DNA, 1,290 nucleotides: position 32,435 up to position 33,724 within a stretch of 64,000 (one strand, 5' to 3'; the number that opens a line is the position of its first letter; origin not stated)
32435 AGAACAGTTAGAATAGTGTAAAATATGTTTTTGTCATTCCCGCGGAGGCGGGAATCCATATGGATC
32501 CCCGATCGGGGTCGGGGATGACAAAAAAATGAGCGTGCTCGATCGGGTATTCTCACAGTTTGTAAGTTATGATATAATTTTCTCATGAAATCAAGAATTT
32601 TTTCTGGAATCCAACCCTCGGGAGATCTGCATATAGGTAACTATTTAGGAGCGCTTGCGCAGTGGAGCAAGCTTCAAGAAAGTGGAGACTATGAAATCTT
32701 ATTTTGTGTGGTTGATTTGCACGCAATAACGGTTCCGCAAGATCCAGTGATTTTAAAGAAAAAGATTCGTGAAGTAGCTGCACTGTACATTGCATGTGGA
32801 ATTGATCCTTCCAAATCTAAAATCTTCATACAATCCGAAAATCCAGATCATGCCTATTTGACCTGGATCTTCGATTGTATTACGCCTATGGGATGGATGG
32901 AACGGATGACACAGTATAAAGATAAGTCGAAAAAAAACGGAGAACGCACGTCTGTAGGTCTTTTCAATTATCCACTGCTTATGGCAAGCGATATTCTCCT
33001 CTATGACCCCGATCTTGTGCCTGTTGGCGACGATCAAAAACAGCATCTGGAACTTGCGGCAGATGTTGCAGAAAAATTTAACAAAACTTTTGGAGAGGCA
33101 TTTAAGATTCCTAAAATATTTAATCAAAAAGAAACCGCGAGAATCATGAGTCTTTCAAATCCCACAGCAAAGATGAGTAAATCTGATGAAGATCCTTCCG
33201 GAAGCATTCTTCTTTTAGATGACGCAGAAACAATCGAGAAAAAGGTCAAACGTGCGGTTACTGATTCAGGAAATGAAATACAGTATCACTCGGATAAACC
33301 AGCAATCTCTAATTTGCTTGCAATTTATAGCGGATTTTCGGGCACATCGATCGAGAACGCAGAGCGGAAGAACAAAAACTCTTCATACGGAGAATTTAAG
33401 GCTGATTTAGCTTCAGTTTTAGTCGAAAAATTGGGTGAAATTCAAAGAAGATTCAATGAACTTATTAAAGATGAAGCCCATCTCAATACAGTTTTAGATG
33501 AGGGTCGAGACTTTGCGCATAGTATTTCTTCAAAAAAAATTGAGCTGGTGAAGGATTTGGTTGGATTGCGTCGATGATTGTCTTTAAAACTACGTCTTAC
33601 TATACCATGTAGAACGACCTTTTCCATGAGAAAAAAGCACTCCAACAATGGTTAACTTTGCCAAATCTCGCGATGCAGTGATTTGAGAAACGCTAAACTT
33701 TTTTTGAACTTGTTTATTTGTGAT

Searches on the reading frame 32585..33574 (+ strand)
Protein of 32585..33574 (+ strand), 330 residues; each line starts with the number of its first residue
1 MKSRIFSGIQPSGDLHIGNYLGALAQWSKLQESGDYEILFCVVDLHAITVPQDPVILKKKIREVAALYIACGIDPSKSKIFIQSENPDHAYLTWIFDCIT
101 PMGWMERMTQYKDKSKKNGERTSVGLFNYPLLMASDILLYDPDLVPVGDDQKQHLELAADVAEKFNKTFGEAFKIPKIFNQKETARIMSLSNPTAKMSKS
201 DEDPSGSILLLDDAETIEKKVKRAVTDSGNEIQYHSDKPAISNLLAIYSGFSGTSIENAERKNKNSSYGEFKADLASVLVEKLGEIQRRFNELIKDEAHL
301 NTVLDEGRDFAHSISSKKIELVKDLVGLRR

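Call 64: search_protein_families(library=pfam, proteins=[window:32585-33574:+], max_evalue=0.00001)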
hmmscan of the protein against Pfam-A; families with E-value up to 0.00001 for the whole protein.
window:32585-33574:+ (330 aa): 1 family
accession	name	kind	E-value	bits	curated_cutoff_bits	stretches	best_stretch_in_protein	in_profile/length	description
PF00579.31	tRNA-synt_1b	-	1.1e-76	258.4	21.1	1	3-281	6-289/292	tRNA synthetases class I (W and Y)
